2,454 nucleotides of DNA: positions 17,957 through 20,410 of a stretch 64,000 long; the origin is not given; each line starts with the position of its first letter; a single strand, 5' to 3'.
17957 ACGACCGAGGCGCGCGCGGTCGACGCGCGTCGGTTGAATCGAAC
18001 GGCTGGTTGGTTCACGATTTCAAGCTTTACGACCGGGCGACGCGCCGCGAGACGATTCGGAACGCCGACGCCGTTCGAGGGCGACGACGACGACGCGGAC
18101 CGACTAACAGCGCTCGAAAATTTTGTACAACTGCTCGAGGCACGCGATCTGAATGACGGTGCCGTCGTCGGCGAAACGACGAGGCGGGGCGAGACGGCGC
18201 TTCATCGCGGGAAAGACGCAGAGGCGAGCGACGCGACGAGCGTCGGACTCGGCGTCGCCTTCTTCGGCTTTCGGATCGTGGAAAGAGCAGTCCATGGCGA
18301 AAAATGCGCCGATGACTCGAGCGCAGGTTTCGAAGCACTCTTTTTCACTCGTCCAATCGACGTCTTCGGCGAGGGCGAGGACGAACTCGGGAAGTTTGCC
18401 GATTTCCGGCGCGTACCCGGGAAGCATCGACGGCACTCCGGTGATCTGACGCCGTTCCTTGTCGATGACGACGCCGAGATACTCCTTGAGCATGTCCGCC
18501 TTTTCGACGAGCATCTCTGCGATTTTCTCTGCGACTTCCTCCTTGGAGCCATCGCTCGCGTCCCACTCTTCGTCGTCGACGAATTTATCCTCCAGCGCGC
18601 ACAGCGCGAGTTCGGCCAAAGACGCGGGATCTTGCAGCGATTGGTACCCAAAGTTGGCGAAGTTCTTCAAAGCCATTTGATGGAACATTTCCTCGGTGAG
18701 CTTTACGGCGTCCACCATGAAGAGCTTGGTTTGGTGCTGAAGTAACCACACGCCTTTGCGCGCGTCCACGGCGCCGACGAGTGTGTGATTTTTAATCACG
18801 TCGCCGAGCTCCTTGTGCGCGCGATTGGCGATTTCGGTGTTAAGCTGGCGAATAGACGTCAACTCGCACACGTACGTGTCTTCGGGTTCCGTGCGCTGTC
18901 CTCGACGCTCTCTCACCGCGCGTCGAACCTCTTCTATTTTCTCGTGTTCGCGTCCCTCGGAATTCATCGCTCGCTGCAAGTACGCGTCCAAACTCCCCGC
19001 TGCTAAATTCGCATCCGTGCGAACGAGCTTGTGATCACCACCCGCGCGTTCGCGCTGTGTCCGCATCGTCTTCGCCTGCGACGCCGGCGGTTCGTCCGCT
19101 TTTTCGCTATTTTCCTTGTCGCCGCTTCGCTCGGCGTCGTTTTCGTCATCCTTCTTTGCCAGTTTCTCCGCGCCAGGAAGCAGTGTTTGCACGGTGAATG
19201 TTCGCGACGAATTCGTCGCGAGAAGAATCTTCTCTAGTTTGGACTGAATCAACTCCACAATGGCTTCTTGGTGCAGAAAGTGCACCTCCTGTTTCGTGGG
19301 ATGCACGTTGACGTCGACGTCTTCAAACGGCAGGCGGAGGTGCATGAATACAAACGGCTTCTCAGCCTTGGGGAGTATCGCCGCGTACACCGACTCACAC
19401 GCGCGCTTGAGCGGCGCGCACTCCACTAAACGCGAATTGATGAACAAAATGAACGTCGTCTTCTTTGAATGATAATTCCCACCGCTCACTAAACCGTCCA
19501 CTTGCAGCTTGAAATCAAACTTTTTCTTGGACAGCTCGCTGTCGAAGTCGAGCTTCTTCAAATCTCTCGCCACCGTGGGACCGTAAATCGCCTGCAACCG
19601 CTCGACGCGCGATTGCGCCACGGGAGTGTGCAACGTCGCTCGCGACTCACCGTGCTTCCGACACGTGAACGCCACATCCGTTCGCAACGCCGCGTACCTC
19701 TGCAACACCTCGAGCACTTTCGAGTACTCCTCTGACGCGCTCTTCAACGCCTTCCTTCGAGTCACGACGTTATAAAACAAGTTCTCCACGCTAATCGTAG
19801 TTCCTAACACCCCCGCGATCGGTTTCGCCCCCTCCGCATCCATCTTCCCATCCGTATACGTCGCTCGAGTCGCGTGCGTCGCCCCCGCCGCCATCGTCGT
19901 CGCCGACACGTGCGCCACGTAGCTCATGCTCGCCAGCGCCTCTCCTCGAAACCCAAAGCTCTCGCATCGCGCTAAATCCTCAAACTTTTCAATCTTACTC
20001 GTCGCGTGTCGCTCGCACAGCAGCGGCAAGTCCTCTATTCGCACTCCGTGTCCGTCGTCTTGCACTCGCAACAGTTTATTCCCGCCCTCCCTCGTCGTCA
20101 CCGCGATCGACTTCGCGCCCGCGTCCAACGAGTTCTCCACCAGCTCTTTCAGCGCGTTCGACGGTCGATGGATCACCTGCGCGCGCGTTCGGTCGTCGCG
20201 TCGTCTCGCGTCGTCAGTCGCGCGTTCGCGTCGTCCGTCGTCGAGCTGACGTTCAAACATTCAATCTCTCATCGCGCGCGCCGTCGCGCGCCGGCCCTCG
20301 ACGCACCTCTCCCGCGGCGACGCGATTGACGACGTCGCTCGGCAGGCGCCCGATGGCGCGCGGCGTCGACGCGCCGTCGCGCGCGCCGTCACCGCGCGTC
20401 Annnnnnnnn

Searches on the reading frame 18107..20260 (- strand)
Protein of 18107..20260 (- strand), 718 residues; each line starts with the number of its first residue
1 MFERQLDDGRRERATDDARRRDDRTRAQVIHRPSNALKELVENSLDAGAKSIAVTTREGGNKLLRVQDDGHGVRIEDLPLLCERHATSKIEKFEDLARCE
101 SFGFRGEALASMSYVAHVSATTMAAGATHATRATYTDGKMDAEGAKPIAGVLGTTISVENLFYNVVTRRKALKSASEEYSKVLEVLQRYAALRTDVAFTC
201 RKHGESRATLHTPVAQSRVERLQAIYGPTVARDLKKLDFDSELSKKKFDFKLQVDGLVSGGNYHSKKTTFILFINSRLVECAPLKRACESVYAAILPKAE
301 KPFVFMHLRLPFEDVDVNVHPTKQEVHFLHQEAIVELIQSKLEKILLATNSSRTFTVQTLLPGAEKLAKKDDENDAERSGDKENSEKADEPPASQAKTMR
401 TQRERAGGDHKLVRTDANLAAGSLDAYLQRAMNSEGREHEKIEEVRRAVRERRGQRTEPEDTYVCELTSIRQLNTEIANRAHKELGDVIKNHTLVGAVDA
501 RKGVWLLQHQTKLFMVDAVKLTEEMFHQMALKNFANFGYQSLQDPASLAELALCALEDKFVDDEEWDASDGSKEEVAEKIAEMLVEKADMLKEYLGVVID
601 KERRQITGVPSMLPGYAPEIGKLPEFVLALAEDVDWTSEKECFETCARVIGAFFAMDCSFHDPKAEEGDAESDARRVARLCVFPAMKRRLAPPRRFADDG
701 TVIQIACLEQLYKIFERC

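Call 62: search_protein_families(library=pfam, proteins=[window:18107-20260:-], max_evalue=0.00001)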
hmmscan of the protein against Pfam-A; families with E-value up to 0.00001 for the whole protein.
window:18107-20260:- (718 aa): 4 families
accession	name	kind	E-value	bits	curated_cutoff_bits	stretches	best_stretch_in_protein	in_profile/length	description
PF16413.10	Mlh1_C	-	7.8e-81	271.8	25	1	466-718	1-264/264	DNA mismatch repair protein Mlh1 C-terminus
PF01119.25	DNA_mis_repair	-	3.9e-29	101.1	26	1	223-346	2-118/119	DNA mismatch repair protein, C-terminal domain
PF13589.12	HATPase_c_3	-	6.8e-12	46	25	1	34-137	4-107/137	Histidine kinase-, DNA gyrase B-, and HSP90-like ATPase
PF02518.31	HATPase_c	-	2.9e-06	28.1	26.4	1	33-87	6-63/111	Histidine kinase-, DNA gyrase B-, and HSP90-like ATPase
